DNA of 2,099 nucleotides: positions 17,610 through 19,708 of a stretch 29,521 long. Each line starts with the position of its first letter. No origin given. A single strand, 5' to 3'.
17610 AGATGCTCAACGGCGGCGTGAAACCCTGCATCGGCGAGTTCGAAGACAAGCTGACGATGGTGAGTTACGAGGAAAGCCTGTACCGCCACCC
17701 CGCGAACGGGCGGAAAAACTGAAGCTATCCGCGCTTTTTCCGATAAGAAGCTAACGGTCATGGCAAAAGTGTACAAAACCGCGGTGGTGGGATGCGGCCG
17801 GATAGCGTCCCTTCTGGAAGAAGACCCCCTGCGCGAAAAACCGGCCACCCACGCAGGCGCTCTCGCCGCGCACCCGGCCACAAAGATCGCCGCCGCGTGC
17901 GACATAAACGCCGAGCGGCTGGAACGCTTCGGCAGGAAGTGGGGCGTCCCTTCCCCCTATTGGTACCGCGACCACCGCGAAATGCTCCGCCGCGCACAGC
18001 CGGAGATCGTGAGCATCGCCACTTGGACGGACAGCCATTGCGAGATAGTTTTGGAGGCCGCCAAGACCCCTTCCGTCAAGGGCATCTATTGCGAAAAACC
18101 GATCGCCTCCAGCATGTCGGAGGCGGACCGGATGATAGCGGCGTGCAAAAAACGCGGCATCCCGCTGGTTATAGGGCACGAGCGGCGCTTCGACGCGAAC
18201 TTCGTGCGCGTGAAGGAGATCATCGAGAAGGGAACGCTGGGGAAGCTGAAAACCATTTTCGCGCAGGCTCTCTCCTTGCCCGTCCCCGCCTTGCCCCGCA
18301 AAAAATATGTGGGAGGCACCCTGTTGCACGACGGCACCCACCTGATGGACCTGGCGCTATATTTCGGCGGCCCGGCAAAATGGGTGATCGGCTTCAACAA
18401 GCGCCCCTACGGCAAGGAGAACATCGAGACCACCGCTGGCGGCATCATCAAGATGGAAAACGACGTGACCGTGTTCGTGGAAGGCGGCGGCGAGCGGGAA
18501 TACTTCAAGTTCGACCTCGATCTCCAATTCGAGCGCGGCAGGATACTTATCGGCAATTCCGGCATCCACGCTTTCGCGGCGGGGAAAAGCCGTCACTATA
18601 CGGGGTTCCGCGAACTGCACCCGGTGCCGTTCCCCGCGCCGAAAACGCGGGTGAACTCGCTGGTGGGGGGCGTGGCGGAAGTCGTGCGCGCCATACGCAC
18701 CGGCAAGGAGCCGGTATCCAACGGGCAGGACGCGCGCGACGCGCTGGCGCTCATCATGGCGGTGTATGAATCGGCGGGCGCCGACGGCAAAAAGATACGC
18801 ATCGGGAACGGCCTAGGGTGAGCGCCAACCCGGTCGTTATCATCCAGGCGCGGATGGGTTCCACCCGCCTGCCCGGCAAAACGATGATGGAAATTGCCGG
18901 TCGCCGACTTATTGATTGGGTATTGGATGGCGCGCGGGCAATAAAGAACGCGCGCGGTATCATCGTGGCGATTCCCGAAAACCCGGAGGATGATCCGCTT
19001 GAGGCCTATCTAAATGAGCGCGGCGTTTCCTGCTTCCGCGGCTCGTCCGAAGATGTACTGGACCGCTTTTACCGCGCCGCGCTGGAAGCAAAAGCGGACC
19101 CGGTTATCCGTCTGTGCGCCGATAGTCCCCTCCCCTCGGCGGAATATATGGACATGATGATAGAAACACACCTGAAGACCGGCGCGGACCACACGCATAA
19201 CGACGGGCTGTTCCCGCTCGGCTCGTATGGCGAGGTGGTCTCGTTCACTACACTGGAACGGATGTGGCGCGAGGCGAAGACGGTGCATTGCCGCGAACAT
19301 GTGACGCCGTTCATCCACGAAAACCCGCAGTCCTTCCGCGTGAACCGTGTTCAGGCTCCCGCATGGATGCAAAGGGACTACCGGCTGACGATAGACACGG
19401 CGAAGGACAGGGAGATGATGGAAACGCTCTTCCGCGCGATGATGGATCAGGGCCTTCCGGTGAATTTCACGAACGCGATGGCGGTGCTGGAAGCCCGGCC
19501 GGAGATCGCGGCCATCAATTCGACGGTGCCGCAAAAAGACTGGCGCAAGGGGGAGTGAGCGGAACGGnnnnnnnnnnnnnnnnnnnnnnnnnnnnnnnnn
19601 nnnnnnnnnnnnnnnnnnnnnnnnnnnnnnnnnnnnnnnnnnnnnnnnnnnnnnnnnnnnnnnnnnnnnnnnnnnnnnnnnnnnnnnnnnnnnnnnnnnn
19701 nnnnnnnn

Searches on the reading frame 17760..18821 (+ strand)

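Call 8: search_protein_families(library=pfam, proteins=[window:17760-18821:+], max_evalue=0.001)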
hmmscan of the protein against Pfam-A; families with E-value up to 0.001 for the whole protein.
window:17760-18821:+ (353 aa): 3 families
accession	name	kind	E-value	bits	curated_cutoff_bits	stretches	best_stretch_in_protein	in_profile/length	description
PF01408.29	GFO_IDH_MocA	-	7.2e-19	69.1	24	1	6-140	2-120/120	Oxidoreductase family, NAD-binding Rossmann fold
PF22725.1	GFO_IDH_MocA_C3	-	2.3e-09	37.7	27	1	148-248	1-108/124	GFO/IDH/MocA C-terminal domain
PF02894.22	GFO_IDH_MocA_C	-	9e-05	22.8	22.9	1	152-340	1-211/218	Oxidoreductase family, C-terminal alpha/beta domain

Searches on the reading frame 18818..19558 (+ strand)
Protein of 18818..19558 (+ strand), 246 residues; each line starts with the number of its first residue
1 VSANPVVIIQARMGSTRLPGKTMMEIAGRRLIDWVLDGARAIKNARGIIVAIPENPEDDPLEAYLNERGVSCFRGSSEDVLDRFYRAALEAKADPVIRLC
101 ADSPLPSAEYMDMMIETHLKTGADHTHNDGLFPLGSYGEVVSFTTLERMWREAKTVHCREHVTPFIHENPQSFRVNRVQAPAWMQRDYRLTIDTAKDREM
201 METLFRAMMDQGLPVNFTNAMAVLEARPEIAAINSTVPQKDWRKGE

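Call 8: search_protein_families(library=pfam, proteins=[window:18818-19558:+], max_evalue=0.001)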
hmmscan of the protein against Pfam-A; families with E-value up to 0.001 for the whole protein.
window:18818-19558:+ (246 aa): 2 families
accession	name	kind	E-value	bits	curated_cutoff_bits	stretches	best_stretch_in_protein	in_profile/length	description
PF02348.25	CTP_transf_3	-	2.1e-30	106.6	22.6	1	6-204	1-205/217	Cytidylyltransferase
PF12804.13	NTP_transf_3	-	2.9e-07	31.2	27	1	12-124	11-117/160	MobA-like NTP transferase domain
